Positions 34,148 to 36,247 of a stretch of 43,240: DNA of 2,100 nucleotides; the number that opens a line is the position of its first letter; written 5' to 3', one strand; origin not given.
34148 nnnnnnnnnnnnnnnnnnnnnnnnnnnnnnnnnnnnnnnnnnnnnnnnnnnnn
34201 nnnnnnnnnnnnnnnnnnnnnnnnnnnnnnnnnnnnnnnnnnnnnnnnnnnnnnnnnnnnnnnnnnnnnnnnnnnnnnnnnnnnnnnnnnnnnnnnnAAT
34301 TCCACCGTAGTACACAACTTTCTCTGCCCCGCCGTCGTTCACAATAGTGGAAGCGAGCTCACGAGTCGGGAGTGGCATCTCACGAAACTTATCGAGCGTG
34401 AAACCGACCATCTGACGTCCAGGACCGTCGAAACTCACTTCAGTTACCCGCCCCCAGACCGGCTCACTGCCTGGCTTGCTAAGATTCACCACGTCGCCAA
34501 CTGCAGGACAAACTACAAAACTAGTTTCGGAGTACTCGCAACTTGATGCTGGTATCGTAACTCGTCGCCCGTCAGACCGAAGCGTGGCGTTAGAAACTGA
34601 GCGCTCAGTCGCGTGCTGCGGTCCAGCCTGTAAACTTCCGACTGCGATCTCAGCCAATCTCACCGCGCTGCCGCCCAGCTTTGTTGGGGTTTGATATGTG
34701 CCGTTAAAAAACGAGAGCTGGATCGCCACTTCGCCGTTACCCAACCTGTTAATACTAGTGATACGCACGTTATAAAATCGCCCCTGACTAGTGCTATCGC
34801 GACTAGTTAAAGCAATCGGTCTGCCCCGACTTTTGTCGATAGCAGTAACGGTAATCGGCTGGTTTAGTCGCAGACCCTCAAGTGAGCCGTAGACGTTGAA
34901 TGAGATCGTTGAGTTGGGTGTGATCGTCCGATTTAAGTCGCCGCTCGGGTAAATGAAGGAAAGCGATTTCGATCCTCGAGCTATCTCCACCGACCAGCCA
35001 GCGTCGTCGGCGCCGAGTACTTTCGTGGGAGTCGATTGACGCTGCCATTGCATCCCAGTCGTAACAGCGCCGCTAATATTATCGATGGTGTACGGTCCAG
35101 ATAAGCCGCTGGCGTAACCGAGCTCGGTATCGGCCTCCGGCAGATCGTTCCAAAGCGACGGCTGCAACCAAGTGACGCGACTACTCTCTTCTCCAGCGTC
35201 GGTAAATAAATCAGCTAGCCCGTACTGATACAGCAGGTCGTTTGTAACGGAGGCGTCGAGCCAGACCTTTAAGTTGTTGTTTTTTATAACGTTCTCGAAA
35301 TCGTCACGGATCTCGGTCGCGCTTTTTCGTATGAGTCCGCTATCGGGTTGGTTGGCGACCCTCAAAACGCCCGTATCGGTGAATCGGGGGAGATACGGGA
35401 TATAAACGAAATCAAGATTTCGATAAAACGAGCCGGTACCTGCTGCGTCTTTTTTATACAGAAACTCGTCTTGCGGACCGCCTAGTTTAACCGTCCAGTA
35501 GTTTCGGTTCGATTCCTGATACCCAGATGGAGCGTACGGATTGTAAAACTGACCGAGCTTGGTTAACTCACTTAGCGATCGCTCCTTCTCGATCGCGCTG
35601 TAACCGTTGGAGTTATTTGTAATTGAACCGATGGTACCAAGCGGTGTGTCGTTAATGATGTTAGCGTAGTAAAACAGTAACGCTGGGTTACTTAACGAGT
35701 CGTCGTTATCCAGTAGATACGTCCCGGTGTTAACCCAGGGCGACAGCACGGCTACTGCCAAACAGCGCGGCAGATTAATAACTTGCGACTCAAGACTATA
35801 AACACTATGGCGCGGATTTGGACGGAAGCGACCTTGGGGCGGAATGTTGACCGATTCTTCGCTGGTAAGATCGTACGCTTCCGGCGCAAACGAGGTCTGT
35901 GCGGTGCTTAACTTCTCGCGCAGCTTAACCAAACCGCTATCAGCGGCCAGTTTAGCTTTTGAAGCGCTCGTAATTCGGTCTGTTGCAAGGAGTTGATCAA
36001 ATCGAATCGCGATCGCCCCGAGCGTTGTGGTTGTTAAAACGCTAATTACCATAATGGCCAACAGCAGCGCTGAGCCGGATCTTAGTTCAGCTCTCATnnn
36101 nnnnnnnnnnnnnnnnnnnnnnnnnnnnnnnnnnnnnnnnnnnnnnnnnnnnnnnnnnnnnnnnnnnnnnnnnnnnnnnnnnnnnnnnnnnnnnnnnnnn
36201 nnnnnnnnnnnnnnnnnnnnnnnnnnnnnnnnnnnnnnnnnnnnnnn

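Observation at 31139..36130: Giant (~1650 aa) PilX-N-terminus / Kelch-repeat protein closing a fimU-pilVWXY1-like operon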

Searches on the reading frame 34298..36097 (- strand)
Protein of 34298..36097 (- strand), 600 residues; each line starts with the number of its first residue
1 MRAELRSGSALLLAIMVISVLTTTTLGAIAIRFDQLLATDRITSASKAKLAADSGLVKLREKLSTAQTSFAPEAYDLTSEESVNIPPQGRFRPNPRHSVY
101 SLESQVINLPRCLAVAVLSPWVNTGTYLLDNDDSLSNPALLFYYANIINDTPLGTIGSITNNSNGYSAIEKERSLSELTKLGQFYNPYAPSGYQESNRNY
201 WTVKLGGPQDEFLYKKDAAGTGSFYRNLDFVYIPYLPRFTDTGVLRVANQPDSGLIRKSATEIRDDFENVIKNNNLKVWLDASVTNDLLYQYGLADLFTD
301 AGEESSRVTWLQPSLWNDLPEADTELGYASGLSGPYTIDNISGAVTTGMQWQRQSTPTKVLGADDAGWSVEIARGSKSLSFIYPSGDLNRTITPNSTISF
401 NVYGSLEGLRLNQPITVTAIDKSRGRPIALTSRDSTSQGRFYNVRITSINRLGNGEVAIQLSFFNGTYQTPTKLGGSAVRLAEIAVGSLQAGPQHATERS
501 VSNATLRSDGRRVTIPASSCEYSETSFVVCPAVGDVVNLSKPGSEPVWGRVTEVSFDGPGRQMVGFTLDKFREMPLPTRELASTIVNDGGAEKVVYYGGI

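Call 19: search_solved_structures(query=A3, max_evalue=10, show_alignments=2)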
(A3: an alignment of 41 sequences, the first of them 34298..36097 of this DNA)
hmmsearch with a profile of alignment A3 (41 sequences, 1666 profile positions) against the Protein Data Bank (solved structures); distinct sequences matched with E-value up to 10: 21.
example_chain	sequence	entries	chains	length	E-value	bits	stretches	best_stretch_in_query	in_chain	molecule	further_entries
8ttq_A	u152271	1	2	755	1e-06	29.6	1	565-644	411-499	Muskelin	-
8pjr_A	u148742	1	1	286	2e-06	28.7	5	576-641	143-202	SAKe6AC-LB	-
7ona_A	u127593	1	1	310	2.9e-06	28.1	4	585-641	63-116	SAKe6AC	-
5a10_A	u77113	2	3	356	1.2e-05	26.1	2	588-643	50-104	THIOCYANATE FORMING PROTEIN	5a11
9o04_C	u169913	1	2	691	6.1e-05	23.7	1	569-642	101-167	F-box only protein 42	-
8uxs_A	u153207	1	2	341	8e-05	23.3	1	592-647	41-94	Kelch domain-containing protein 2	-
8ebl_A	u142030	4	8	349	8.3e-05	23.3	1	592-647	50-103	Kelch domain-containing protein 2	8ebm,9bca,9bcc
9bc9_A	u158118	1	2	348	8.4e-05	23.3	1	592-647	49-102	Kelch domain-containing protein 2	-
8sge_A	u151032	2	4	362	9.4e-05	23.1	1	592-647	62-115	Kelch domain-containing protein 2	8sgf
6do3_A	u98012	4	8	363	9.5e-05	23.1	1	592-647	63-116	Kelch domain-containing protein 2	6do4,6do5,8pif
8ebn_A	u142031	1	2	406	0.00014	22.6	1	593-646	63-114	Kelch domain-containing protein 2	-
8sh2_B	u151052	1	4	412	0.00014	22.5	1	593-646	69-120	Kelch domain-containing protein 2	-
6zyw_A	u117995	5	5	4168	0.00024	21.8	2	595-643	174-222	Dynein-1-alpha heavy chain, flagellar inner arm I1 complex protein, putative | Dynein gamma heavy chain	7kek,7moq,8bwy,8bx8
5gqt_A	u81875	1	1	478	0.0049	17.4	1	593-641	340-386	Nitrile-specifier protein 1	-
9d1i_A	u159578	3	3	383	0.0075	16.8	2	586-641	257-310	Kelch domain-containing protein 3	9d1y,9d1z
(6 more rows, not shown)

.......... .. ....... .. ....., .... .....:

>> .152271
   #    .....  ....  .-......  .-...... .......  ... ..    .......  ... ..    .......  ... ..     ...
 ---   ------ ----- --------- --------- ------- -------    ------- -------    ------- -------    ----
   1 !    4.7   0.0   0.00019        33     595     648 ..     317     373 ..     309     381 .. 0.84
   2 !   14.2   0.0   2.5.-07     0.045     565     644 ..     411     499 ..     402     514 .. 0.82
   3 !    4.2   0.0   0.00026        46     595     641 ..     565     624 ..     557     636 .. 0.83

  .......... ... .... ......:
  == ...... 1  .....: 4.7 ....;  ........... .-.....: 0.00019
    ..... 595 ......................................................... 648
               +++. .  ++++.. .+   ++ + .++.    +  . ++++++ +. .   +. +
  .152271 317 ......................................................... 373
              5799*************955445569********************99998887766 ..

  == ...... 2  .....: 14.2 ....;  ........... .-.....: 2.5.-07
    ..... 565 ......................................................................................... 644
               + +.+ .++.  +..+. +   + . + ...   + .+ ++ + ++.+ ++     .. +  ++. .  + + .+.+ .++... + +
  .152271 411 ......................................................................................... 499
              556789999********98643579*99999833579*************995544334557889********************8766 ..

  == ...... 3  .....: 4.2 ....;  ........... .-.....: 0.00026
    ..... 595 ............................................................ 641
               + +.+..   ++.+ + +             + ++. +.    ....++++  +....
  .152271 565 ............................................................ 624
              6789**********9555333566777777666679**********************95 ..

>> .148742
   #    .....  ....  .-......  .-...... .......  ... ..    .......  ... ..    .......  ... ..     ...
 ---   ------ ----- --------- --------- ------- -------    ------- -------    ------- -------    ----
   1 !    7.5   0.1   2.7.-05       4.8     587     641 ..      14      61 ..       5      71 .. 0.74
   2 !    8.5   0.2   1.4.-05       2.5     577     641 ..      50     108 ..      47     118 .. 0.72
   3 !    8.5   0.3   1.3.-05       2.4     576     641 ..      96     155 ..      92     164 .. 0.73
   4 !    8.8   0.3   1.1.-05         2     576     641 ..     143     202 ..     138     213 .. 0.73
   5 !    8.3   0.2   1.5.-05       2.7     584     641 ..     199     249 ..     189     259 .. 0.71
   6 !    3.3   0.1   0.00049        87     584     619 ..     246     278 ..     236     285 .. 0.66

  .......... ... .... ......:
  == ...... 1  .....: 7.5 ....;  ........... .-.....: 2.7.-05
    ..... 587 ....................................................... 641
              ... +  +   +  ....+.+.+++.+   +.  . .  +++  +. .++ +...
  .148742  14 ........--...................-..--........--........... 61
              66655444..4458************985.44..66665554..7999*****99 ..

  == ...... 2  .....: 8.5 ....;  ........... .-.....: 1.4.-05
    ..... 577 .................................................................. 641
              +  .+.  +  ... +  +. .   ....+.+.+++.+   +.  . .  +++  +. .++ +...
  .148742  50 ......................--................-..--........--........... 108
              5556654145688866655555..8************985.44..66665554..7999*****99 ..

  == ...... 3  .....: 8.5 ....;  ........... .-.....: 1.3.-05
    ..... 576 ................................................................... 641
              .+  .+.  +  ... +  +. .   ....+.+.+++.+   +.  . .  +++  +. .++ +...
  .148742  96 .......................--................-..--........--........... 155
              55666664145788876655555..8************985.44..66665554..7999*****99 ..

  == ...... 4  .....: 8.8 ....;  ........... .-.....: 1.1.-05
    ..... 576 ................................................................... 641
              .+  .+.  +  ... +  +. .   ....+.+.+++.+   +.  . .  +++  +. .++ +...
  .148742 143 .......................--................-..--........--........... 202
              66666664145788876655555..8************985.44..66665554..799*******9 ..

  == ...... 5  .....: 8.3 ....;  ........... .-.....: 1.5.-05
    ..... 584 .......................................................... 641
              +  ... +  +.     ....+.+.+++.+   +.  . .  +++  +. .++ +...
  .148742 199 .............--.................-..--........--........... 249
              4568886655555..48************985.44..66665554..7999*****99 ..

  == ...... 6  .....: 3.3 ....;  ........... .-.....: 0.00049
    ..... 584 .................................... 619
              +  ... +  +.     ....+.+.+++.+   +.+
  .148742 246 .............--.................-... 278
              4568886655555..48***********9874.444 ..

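Call 32: predict_structure(alignment_id=A3)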
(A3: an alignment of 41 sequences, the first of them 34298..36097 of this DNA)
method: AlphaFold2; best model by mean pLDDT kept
length: 600 residues; sequences in the alignment: 41
mean_pLDDT: 76.9   pTM: 0.66
mean pLDDT of the five models: 76.9, 74.1, 73.5, 72.5, 69.6
residues with pLDDT >= 90: 126; 70-90: 282; 50-70: 159; < 50: 33
segments of 3 or more residues with pLDDT < 50: 1-6, 87-108
pLDDT, mean of each block of 10 residues (from residue 1): 45 68 62 52 55 60 62 56 54 47 43 86 81 75 86 72 70 74 84 88 87 86 85 86 77 79 89 86 76 75 58 67 52 62 59 76 92 86 88 94 88 91 87 87 93 84 93 92 90 81 90 89 77 91 90 91 92 76 78 70
secondary structure, 60 per line:
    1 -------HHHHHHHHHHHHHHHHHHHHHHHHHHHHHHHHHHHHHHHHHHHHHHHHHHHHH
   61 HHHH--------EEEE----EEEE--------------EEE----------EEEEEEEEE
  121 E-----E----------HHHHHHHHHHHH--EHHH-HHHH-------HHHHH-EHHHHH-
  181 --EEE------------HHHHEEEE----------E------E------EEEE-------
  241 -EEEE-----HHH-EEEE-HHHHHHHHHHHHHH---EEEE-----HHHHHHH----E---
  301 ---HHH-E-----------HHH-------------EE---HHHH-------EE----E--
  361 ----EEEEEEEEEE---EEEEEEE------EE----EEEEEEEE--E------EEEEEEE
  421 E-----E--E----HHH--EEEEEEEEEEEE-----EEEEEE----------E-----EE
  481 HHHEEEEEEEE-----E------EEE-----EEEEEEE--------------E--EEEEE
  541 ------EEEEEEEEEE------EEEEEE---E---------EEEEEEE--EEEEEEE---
elements in order: H8-64 E73-76 E81-84 E99-101 E112-121 H138-149 H157-160 H168-172 H175-179 E183-185 H198-201 E202-205 E230-233 E242-245 E255-258 H260-273 E277-280 H286-292 H341-344 E365-374 E378-384 E397-404 E414-421 E440-451 E457-462 E484-491 E504-506 E512-518 E536-540 E547-556 E563-568 E582-588 E591-597

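Call 35: fold_search(model_id=the predicted structure, library=pdb)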
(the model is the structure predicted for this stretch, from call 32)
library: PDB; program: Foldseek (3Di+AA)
matches with E <= 10: 1779; with E <= 0.001: 0
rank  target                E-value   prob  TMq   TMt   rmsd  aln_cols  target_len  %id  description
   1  9j5j_D                4.3e-03  0.21  0.08  0.09  22.0       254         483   12  Cryo-EM structure of BTN2A1-BTN3A1-BTN3A2 in complex with gdTCR (released 2025-05-21)
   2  9jqr_B                4.6e-03  0.35  0.09  0.15  22.6       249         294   14  Cryo-EM structure of the Vgamma9Vdelta2 TCR-engaged BTN3A1-BTN3A2-BTN2A1 complex (released 2025-06-18)
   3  4tvp_H                4.9e-03  0.20  0.09  0.17  19.4       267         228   12  Crystal Structure of the HIV-1 BG505 SOSIP.664 Env Trimer Ectodomain, Comprising Atomic-Level Definition of Pre-Fusion (released 2014-10-08)
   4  5ilt_H                4.9e-03  0.20  0.08  0.15  21.4       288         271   14  Crystal structure of bovine Fab A01 (released 2016-08-24)
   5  8vue_G                7.6e-03  0.18  0.08  0.17  19.1       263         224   12  L5A7 Fab bound to Indonesia2005 Hemagglutinin (released 2024-05-22)
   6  8zjy_E                1.2e-02  0.25  0.09  0.11  22.4       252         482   13  Cryo-EM structure of pAg-bound BTN2A1-BTN3A1-BTN3A3 in complex with Vgamma9-Vdelta2 TCR (G115 genotype) (released 2025-11-26)
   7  9d73_H                1.2e-02  0.16  0.09  0.18  20.8       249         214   12  CryoEM structure of anti-MHC-I mAb B1.23.2 complex with HLA-B44:05 (released 2026-02-04)
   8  8zyr_B                1.6e-02  0.15  0.07  0.08  21.8       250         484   14  Cryo-EM structure of BTN2A1-BTN3A1-BTN3A3 (released 2025-06-25)
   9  4k7p_H                1.6e-02  0.13  0.07  0.16  21.0       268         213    8  Generation and Characterization of a Unique Reagent that Recognizes a Panel of Recombinant Human Monoclonal Antibody T (released 2013-08-07)
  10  8jio_C                1.8e-02  0.13  0.08  0.16  20.0       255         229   12  XBB spike protein (S) in complex with monoclonal antibody 6I18 (released 2024-05-29)
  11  7fe0_A                1.8e-02  0.08  0.07  0.14  19.9       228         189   11  AvmM Catalyzes Macrocyclization in Alchivemycin A Biosynthesis (released 2021-09-01)
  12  9mqo_B                2.4e-02  0.12  0.08  0.17  19.4       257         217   11  Crystal structure of BCMA in complex with CA10v2 Fab (released 2026-01-14)
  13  8zhr_E                2.6e-02  0.20  0.09  0.15  21.9       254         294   13  Cryo-EM structure of the full-length pAg-bound BTN2A1-BTN3A1-BTN3A2 complex (released 2025-11-26)
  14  7yiz_D                2.6e-02  0.14  0.08  0.19  20.4       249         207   12  Crystal structure of anti-mPEG h15-2b Fab W104Y mutant (released 2023-08-02)
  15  7mxl_A                2.6e-02  0.13  0.09  0.18  20.4       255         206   15  Complex of Bet v 1 with the Fab fragments of a three antibody cocktail (released 2021-07-21)
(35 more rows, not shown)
